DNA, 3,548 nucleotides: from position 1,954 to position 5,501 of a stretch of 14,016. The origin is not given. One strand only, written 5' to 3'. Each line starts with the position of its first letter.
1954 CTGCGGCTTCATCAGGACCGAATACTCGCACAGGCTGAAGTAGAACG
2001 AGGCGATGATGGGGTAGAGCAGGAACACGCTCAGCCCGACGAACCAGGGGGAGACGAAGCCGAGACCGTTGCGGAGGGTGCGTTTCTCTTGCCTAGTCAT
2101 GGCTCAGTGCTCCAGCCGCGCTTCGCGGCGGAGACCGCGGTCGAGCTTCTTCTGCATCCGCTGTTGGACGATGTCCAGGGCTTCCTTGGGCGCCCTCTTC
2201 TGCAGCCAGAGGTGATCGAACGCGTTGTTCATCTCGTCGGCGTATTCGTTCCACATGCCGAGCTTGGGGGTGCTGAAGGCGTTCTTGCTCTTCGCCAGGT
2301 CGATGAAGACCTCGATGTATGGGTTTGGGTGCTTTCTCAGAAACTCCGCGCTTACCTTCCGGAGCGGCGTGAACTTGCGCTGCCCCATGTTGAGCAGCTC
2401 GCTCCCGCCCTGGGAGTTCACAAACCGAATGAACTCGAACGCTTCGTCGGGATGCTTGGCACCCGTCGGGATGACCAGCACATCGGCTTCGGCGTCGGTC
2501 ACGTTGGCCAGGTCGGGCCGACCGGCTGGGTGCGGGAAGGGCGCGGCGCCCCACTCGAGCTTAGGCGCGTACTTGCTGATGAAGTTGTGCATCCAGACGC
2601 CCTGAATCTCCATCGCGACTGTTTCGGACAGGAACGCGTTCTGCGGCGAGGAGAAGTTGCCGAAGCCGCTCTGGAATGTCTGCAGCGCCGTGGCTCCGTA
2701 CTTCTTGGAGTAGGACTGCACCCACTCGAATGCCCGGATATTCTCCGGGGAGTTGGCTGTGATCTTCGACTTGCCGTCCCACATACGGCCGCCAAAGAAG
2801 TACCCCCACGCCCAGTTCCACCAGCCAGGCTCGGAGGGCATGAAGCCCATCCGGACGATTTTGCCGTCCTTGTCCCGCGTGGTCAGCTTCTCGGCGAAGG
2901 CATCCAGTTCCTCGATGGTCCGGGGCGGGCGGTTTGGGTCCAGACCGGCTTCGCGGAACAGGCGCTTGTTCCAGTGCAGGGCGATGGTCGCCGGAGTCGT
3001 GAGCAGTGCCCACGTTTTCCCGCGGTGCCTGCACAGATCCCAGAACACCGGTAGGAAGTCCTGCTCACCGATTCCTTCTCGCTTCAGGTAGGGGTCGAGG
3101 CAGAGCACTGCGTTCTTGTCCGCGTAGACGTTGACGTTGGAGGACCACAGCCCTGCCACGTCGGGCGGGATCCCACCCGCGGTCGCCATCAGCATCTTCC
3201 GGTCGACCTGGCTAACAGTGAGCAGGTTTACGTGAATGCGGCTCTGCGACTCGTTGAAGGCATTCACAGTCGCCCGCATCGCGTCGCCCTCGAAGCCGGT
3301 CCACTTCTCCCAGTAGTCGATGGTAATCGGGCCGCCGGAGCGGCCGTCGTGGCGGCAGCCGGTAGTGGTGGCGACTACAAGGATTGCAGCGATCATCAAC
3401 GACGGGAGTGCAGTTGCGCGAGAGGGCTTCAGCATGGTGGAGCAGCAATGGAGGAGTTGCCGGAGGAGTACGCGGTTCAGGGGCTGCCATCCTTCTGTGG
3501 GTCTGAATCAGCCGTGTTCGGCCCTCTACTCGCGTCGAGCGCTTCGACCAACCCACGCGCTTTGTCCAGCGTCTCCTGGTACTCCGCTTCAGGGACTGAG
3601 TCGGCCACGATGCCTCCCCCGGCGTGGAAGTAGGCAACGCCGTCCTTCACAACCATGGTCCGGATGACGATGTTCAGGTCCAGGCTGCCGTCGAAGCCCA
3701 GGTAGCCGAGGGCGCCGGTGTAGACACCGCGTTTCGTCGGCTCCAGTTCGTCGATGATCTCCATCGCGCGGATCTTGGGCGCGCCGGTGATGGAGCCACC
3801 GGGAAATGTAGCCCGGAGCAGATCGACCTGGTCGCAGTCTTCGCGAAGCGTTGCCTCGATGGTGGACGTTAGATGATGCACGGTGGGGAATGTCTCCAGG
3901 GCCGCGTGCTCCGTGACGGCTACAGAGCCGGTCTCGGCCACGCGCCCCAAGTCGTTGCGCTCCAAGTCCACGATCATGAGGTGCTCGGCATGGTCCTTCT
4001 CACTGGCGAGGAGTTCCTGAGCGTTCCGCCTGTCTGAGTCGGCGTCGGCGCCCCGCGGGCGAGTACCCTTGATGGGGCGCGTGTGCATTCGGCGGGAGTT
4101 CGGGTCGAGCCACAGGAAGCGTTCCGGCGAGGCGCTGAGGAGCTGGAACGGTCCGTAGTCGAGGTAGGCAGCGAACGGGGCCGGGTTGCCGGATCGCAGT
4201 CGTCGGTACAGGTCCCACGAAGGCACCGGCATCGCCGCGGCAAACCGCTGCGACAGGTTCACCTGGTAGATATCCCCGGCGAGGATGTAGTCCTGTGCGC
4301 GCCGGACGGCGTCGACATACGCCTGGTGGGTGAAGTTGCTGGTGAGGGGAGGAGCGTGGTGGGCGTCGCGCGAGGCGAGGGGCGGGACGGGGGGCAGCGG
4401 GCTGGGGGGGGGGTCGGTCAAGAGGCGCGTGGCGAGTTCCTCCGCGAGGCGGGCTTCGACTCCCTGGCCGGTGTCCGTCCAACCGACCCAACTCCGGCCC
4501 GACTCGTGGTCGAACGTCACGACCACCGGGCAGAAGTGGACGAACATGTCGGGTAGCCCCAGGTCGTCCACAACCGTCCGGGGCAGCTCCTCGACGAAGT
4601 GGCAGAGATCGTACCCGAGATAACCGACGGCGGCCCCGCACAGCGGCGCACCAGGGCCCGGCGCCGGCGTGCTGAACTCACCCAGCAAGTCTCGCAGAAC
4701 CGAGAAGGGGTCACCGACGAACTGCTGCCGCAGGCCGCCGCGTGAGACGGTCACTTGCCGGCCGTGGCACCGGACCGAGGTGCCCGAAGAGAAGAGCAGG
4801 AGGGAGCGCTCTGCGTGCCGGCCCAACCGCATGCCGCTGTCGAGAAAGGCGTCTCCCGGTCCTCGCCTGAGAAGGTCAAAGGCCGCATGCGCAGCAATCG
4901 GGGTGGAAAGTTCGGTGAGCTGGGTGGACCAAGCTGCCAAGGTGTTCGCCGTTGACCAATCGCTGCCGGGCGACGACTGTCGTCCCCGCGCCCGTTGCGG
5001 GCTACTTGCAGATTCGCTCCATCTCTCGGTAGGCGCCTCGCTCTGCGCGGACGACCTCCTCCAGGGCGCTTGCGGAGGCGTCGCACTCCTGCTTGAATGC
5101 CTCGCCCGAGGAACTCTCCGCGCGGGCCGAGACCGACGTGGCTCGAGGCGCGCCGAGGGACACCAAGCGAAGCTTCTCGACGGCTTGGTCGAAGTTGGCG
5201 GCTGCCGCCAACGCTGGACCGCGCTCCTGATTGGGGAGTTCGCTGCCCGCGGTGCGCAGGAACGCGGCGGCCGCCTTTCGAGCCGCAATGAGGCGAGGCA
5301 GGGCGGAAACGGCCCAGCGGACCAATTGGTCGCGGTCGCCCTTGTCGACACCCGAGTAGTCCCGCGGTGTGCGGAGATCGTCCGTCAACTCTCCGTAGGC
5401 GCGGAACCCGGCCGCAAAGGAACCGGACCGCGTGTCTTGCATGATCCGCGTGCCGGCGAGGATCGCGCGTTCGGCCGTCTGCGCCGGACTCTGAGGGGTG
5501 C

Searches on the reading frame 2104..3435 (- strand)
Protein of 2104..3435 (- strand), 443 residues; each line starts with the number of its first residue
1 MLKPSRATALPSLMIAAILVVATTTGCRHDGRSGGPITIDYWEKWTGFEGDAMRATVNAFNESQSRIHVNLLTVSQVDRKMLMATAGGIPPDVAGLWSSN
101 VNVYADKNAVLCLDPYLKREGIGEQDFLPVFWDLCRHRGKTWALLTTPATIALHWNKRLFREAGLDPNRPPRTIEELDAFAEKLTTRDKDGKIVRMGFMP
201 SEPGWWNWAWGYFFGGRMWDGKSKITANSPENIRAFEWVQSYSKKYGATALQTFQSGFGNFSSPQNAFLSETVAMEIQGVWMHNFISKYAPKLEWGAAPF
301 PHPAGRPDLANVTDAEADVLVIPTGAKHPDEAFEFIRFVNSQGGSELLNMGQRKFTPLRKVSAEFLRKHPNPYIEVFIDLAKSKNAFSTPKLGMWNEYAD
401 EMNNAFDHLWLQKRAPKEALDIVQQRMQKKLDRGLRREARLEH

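Call 6: search_protein_families(library=ncbifam, proteins=[window:2104-3435:-], max_evalue=0.1)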
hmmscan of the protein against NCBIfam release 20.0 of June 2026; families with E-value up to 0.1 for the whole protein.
window:2104-3435:- (443 aa): 4 families
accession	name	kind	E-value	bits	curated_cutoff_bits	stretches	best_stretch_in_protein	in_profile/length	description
NF008211.0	PRK10974.1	equivalog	3e-11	42.6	411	1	37-187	27-184/439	sn-glycerol-3-phosphate ABC transporter substrate-binding protein UgpB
TIGR03850.1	bind_CPR_0540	equivalog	4.9e-08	32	299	1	229-382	237-386/437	carbohydrate ABC transporter substrate-binding protein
NF007011.0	PRK09474.1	equivalog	4.9e-06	25.6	291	1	62-429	54-396/396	maltose/maltodextrin ABC transporter substrate-binding protein MalE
TIGR03851.1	chitin_NgcE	equivalog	6.2e-06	25.4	399.65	1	260-430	269-437/450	N-acetylglucosamine/diacetylchitobiose ABC transporter substrate-binding protein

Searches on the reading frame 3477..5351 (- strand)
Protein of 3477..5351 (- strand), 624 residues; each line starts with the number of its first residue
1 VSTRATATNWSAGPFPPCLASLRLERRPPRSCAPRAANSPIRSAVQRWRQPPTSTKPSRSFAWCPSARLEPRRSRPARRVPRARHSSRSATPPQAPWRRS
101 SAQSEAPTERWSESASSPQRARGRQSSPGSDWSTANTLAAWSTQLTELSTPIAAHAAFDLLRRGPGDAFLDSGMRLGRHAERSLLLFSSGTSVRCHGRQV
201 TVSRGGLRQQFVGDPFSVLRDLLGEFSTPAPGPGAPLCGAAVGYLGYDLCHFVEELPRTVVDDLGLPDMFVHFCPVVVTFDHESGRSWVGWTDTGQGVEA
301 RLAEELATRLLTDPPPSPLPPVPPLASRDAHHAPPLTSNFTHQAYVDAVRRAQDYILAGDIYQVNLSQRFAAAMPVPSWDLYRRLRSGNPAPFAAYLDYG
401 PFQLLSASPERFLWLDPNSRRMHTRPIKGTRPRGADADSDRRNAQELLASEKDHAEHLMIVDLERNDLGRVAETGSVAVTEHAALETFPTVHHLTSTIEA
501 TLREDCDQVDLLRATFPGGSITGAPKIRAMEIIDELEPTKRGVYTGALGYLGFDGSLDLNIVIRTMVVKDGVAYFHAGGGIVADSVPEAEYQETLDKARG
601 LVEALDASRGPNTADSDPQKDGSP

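Call 6: search_protein_families(library=ncbifam, proteins=[window:3477-5351:-], max_evalue=0.1)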
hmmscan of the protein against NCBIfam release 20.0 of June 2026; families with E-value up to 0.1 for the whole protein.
window:3477-5351:- (624 aa): 26 families (the best 25 are shown)
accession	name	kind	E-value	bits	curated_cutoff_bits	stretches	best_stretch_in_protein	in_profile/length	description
TIGR00564.1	trpE_most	equivalog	1.6e-126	423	517.7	1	160-605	12-454/455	anthranilate synthase component I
TIGR01824.1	PabB-clade2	equivalog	5.1e-113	378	408.55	1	239-601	1-355/355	aminodeoxychorismate synthase, component I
TIGR00553.1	pabB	equivalog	6.4e-109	364.1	328.4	1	325-599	55-327/329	aminodeoxychorismate synthase component I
NF010086.0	PRK13571.1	equivalog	2e-106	356.5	693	1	203-608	88-500/510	anthranilate synthase component I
NF012009.0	PRK15465.1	equivalog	1e-105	353.9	622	1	153-605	17-451/453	aminodeoxychorismate synthase component 1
NF006563.0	PRK09070.1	equivalog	2.3e-104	349.5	514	1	177-606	35-445/447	aminodeoxychorismate synthase component I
NF004610.0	PRK05940.1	equivalog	1.2e-102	344.1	568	1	211-609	73-463/467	anthranilate synthase component I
TIGR01820.1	TrpE-arch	equivalog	6e-98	329.1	512.05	1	235-605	95-448/449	anthranilate synthase component I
NF005698.0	PRK07508.1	equivalog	9.2e-87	291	452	1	330-602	104-376/383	aminodeoxychorismate synthase component I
NF010079.0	PRK13564.1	equivalog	2.3e-81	274.2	471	1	216-608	124-514/521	anthranilate synthase component 1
NF010087.0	PRK13572.1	equivalog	1.3e-71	241.6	580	1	341-606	171-432/435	anthranilate synthase component I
NF010089.0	PRK13574.1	equivalog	2.8e-70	237.4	527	1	340-605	155-418/421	anthranilate synthase component I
TIGR00565.1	trpE_proteo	equivalog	1.8e-68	231.6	494.65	1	242-606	130-494/498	anthranilate synthase component I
NF004530.0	PRK05877.1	equivalog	4.8e-68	230.3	383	1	341-608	159-418/425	aminodeoxychorismate synthase component I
NF010081.0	PRK13566.1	equivalog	2.8e-67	227.6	645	1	216-616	139-518/729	anthranilate synthase component I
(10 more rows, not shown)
